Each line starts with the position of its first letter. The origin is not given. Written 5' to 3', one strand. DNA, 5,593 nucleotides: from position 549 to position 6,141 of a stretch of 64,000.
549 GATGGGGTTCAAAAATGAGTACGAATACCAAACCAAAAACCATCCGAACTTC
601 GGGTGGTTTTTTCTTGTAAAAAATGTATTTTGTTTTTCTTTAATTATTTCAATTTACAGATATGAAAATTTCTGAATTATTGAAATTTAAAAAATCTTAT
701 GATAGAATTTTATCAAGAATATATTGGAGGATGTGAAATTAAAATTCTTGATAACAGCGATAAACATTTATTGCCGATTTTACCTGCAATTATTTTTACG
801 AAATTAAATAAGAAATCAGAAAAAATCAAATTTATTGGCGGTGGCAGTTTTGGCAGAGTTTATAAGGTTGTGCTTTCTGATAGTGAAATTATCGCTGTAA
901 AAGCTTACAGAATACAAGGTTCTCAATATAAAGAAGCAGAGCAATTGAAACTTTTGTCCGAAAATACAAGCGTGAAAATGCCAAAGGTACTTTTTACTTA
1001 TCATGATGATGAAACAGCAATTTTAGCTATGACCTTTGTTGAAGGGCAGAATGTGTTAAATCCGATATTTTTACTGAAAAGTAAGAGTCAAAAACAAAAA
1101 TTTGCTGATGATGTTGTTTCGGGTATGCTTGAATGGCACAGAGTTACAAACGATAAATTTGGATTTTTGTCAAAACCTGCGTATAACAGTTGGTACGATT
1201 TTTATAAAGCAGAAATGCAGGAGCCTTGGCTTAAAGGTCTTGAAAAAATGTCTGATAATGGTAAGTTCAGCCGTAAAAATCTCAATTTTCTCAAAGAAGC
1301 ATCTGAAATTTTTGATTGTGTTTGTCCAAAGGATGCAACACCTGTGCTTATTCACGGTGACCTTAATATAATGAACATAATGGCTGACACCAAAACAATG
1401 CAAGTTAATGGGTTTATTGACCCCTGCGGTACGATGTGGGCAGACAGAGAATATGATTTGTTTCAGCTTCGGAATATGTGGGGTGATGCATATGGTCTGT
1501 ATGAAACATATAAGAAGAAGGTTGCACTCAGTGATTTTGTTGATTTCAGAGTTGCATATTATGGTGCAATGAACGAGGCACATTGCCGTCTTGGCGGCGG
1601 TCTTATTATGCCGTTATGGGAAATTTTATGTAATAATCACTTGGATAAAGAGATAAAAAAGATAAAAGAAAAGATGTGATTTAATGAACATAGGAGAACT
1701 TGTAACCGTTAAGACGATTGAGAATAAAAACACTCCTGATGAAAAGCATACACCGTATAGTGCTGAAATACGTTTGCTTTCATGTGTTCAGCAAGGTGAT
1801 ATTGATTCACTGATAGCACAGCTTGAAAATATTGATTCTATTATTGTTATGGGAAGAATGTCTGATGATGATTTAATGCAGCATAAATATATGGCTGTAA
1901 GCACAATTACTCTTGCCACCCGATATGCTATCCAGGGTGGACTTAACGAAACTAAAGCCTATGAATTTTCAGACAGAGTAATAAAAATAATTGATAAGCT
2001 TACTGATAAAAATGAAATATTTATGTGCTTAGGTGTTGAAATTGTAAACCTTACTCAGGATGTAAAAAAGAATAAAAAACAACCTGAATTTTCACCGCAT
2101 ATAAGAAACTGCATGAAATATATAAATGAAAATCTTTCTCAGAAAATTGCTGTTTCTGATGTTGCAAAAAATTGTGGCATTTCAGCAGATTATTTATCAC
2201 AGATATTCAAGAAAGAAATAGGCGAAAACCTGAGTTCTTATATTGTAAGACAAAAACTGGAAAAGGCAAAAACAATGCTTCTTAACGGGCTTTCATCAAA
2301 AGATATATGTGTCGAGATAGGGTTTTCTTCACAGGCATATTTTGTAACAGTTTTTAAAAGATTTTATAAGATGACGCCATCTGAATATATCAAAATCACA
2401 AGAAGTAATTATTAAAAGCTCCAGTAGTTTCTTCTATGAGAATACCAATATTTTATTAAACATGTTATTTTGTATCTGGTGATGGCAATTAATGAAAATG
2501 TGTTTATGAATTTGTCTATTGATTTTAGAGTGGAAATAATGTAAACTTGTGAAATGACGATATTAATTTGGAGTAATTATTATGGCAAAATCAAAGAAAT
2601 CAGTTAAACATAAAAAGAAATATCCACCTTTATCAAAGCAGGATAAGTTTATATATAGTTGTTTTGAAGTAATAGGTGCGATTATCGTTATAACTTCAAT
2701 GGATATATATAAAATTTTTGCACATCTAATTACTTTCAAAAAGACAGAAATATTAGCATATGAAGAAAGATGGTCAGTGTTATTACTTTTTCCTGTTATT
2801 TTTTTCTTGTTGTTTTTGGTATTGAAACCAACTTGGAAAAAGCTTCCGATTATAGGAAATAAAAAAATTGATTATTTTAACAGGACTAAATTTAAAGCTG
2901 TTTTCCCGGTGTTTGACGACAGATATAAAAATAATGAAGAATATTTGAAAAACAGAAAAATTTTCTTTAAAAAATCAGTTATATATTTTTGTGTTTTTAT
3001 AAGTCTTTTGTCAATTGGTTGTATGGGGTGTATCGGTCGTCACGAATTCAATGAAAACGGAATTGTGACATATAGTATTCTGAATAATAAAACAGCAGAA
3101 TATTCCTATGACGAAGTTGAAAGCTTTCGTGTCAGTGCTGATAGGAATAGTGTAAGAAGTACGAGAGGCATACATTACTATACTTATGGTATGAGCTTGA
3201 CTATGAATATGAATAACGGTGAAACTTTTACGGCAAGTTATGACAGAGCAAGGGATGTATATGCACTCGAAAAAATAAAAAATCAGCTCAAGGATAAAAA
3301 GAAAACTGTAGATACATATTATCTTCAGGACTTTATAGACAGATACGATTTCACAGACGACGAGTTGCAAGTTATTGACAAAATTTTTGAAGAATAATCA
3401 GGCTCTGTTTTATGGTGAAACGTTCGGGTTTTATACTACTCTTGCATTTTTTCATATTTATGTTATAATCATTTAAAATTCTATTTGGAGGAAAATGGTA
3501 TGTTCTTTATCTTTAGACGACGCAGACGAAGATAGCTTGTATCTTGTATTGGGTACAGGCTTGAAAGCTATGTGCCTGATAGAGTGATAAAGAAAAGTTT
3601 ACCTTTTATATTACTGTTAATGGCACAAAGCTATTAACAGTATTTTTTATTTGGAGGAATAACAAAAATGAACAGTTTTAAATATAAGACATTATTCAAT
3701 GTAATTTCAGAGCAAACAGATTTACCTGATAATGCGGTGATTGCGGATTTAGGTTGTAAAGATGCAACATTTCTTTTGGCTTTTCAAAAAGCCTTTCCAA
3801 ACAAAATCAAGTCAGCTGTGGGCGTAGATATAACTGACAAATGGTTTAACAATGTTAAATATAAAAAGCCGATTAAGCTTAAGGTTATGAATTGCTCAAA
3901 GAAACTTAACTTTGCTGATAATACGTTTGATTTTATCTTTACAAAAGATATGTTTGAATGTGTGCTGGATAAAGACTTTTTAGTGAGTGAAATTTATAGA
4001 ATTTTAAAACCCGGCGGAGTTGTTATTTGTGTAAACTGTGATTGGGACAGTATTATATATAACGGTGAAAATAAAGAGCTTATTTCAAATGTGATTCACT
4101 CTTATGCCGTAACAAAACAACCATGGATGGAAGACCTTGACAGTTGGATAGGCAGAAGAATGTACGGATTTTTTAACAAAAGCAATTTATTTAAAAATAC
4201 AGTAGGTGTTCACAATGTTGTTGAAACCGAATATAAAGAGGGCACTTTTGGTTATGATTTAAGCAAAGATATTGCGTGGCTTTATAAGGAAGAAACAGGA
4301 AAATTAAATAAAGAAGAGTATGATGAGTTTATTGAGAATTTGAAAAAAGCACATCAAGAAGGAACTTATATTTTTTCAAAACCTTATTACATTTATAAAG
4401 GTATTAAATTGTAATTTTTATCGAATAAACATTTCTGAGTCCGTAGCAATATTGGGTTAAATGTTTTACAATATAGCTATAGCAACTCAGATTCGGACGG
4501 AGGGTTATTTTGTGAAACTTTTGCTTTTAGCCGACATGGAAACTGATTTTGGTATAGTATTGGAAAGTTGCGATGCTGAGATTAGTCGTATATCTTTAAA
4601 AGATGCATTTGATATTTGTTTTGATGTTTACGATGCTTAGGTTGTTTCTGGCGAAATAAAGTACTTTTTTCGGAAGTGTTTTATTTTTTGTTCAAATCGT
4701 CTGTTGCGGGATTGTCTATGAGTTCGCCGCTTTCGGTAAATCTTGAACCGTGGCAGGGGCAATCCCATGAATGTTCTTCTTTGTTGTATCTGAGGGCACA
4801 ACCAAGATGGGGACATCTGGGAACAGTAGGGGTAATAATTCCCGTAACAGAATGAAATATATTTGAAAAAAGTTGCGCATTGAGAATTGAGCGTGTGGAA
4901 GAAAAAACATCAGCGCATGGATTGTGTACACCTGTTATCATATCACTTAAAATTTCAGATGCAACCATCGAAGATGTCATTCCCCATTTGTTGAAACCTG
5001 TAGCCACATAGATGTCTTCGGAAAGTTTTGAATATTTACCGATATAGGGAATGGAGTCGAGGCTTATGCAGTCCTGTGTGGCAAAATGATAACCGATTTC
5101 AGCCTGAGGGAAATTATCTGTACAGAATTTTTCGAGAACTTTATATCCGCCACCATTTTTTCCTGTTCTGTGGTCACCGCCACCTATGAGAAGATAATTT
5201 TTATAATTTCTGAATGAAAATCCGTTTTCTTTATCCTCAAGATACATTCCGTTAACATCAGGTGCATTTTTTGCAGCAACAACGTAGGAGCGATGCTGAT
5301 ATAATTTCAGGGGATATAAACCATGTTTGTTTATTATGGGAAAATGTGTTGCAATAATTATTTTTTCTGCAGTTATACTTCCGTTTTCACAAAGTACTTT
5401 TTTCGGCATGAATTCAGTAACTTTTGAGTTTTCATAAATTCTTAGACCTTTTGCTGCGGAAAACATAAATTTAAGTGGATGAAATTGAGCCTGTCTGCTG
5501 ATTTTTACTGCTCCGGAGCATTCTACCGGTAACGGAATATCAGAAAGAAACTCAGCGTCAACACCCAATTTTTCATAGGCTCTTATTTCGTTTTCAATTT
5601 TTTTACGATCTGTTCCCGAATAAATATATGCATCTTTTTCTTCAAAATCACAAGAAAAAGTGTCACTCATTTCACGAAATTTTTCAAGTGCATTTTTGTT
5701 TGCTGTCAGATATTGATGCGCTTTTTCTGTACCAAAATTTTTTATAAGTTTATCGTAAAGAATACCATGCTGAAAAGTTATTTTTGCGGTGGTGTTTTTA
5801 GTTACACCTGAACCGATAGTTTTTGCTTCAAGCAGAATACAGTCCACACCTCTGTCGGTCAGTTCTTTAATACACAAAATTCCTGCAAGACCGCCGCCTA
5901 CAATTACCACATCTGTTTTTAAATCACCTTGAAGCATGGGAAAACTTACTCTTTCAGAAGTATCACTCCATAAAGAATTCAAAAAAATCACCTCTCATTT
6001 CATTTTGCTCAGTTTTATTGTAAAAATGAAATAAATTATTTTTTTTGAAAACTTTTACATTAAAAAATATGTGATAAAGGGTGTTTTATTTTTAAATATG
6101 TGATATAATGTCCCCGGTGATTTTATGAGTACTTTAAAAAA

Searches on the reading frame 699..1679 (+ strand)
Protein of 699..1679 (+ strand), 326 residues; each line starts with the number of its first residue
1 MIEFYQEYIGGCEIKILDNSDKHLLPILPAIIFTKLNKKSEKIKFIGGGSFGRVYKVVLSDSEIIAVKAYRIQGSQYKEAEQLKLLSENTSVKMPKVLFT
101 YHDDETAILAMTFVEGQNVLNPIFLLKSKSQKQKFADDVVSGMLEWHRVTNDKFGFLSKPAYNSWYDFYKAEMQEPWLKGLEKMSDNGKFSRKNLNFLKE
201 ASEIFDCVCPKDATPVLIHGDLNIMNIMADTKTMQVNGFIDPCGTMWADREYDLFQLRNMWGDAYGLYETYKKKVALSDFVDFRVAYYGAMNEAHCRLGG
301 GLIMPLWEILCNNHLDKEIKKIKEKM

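Call 43: search_protein_families(library=pfam, proteins=[window:699-1679:+], max_evalue=0.00001)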
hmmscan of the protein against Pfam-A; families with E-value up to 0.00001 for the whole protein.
window:699-1679:+ (326 aa): 2 families
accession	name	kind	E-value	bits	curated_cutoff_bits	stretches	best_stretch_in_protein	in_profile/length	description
PF01636.29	APH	-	2.7e-16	60.5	23.2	1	43-265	2-217/239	Phosphotransferase enzyme family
PF03881.20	Fructosamin_kin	-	3.4e-13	49.9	22.4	1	40-288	19-258/288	Fructosamine kinase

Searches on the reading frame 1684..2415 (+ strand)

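Call 43: search_protein_families(library=pfam, proteins=[window:1684-2415:+], max_evalue=0.00001)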
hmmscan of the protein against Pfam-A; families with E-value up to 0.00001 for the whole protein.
window:1684-2415:+ (243 aa): 2 families
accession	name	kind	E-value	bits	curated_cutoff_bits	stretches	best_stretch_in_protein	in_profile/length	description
PF12833.13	HTH_18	-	9.8e-20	71.1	33.6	1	161-237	2-79/80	Helix-turn-helix domain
PF00165.29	HTH_AraC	-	1.4e-18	66.9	26.6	2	206-237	12-42/42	Bacterial regulatory helix-turn-helix proteins, AraC family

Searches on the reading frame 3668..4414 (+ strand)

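Call 43: search_protein_families(library=pfam, proteins=[window:3668-4414:+], max_evalue=0.00001)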
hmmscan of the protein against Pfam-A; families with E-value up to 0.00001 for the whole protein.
window:3668-4414:+ (248 aa): 6 families
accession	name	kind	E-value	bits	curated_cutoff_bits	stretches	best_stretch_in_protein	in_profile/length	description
PF08241.18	Methyltransf_11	-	6.7e-14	52.7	21.2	1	27-121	2-95/95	Methyltransferase domain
PF13649.12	Methyltransf_25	-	1.2e-10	42.4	27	1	25-117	1-97/97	Methyltransferase domain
PF13847.12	Methyltransf_31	-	2.5e-08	34.2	27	1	22-139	4-119/145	Methyltransferase domain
PF13489.12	Methyltransf_23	-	1.7e-07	31.6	27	1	19-123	20-118/164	Methyltransferase domain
PF08242.18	Methyltransf_12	-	2.1e-07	32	30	1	27-119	2-98/98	Methyltransferase domain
PF01209.24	Ubie_methyltran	-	3.4e-06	27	20.1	1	27-123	53-153/233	ubiE/COQ5 methyltransferase family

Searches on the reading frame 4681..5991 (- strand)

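Call 43: search_protein_families(library=pfam, proteins=[window:4681-5991:-], max_evalue=0.00001)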
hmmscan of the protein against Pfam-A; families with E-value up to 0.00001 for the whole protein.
window:4681-5991:- (436 aa): 2 families
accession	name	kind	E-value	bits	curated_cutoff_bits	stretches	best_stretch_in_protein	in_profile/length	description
PF01266.30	DAO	-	1.4e-34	120.6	27.9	1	27-351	1-353/353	FAD dependent oxidoreductase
PF00355.32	Rieske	-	1.9e-08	34.5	20.3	1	386-433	36-84/88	Rieske [2Fe-2S] domain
